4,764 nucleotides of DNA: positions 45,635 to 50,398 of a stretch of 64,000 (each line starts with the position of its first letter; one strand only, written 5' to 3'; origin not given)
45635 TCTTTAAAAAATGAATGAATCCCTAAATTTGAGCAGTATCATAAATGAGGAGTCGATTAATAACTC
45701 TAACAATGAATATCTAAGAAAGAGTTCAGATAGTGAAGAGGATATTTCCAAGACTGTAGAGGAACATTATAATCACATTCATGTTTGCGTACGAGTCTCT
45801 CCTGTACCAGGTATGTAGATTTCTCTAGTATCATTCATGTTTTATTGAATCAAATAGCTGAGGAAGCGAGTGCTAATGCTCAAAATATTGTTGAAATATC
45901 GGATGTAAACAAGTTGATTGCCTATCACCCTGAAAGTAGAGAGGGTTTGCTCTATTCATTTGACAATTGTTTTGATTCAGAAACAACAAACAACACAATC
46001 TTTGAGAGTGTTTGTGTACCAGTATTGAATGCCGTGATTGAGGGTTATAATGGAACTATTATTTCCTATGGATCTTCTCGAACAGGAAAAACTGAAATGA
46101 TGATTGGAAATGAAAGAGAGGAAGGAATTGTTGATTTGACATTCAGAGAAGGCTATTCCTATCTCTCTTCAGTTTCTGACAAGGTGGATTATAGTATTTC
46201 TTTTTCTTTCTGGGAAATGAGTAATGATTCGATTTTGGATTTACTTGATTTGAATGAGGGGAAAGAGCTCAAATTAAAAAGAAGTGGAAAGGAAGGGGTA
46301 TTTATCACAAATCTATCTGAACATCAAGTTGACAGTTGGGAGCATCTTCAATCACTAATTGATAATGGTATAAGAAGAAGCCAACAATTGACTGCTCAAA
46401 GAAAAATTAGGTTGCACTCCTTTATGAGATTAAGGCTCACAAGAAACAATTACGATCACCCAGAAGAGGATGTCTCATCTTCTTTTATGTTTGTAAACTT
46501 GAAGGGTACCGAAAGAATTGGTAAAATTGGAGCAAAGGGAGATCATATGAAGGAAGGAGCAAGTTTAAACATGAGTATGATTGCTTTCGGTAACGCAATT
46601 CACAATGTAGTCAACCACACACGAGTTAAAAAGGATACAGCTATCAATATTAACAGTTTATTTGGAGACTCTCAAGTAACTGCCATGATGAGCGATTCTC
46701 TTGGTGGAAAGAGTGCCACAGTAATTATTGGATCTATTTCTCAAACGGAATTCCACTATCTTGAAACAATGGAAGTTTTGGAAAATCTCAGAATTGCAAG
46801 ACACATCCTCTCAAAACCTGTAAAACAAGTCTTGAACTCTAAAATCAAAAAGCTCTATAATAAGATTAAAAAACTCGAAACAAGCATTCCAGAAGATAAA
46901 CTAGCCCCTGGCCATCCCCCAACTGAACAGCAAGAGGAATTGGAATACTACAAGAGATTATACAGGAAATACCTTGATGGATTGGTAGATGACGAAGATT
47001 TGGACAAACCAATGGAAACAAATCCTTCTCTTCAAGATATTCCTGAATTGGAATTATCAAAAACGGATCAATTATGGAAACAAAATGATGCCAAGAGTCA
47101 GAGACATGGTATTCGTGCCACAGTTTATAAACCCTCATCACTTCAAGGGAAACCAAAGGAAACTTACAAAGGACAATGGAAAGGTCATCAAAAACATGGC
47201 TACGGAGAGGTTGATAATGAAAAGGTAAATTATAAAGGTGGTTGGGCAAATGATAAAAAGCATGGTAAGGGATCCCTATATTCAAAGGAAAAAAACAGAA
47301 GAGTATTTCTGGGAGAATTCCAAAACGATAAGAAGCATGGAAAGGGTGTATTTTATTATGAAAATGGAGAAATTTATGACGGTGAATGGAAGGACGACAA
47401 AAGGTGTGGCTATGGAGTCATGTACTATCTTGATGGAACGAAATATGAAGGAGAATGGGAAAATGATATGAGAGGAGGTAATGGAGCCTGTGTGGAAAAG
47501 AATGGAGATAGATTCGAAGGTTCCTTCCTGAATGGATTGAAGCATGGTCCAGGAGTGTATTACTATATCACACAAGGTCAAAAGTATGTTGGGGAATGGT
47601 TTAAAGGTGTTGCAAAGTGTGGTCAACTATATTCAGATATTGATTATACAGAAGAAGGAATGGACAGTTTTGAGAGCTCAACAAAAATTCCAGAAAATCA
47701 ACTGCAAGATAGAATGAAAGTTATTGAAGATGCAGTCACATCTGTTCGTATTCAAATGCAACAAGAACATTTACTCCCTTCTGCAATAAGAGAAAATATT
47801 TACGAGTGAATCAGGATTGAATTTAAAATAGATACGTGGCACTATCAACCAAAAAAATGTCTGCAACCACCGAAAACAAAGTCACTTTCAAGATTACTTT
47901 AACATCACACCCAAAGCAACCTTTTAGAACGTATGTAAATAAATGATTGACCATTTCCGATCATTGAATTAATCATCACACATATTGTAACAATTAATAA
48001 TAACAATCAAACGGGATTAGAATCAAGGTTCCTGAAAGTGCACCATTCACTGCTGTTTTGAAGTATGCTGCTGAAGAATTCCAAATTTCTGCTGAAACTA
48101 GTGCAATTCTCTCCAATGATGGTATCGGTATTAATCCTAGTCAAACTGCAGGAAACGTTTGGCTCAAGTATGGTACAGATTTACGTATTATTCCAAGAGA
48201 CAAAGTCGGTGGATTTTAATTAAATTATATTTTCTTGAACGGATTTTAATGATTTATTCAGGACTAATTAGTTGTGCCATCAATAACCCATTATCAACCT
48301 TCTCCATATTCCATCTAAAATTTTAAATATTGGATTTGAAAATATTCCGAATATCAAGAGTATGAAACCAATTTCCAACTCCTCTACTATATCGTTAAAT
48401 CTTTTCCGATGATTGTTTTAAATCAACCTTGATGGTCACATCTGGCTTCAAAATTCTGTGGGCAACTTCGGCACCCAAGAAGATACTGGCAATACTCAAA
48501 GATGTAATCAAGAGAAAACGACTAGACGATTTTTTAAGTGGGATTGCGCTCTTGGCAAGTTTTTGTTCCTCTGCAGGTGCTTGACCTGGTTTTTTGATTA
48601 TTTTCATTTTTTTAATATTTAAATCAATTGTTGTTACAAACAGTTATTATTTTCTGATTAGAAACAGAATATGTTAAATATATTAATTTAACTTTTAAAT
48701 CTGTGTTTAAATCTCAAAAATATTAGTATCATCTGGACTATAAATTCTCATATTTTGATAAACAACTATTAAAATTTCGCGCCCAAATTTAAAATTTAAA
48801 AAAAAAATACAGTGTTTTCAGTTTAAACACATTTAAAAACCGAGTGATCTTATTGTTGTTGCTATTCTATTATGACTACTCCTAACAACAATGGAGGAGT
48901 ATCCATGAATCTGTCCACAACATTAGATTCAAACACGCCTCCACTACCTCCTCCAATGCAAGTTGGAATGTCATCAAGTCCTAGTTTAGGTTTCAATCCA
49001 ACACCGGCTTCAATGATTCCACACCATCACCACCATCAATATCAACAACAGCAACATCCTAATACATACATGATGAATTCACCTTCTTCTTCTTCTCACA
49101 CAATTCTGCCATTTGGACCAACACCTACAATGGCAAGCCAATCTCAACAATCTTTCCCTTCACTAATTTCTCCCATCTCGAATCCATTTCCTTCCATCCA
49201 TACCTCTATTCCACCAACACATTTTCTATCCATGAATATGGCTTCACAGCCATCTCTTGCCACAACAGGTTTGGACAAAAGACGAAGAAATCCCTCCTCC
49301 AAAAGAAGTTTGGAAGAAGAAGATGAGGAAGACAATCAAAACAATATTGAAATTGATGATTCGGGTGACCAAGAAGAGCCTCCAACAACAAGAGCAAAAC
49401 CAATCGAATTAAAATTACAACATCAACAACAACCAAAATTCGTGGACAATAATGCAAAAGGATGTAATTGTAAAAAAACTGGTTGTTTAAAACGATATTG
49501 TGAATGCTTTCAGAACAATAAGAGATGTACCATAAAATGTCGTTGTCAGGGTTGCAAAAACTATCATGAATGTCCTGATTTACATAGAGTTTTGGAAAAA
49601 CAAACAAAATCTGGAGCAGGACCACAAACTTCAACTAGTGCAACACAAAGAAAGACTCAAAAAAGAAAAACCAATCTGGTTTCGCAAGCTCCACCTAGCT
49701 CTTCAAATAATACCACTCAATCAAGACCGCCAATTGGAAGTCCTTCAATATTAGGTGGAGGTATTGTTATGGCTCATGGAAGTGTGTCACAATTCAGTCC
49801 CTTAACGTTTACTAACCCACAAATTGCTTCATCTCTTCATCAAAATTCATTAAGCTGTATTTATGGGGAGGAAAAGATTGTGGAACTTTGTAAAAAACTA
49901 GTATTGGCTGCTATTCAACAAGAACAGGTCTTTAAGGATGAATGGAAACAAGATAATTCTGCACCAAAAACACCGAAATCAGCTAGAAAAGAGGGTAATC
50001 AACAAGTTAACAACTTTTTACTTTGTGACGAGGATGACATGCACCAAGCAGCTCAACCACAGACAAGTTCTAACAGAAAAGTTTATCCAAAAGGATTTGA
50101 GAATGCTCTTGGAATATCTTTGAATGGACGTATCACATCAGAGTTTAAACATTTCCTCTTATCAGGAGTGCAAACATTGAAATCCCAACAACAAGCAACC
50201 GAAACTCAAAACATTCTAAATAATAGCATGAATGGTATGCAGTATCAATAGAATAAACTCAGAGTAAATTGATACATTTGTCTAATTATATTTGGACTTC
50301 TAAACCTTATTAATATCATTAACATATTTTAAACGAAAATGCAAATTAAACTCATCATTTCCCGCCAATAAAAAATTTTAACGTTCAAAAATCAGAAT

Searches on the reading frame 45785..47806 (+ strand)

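Call 25: search_protein_families(library=pfam, proteins=[window:45785-47806:+], max_evalue=0.001)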
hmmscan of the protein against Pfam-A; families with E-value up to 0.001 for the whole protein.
window:45785-47806:+ (674 aa): 3 families
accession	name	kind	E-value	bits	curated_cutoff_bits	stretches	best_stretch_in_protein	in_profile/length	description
PF00225.29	Kinesin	-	6.8e-53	180.2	29.3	1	28-335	10-321/327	Kinesin motor domain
PF02493.26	MORN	-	1.3e-24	85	22.5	3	531-552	1-22/23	MORN repeat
PF16796.11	Microtub_bd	-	7.1e-13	49.2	27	1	33-154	36-155/155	Microtubule binding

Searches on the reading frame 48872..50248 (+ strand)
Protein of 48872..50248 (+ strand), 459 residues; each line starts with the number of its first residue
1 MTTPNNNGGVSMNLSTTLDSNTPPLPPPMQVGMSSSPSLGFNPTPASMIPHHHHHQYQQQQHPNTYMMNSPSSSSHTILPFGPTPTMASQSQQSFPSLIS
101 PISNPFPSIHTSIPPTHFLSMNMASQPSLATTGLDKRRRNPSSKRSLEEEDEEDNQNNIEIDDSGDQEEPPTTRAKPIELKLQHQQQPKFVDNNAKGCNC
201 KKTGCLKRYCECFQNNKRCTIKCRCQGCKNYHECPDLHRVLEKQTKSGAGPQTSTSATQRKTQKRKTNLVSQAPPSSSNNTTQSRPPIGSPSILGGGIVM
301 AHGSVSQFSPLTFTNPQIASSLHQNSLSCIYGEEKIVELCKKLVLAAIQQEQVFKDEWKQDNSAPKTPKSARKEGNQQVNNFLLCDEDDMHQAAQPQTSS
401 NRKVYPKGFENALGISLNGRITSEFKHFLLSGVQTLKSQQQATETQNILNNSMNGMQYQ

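Call 26: search_protein_families(library=pfam, proteins=[window:48872-50248:+], max_evalue=0.001)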
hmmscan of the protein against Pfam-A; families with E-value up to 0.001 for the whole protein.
window:48872-50248:+ (459 aa): 1 family
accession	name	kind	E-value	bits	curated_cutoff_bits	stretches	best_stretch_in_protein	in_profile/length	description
PF03638.21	TCR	-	1.5e-11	44.9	23.5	1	196-231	2-37/38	Tesmin/TSO1-like CXC domain, cysteine-rich domain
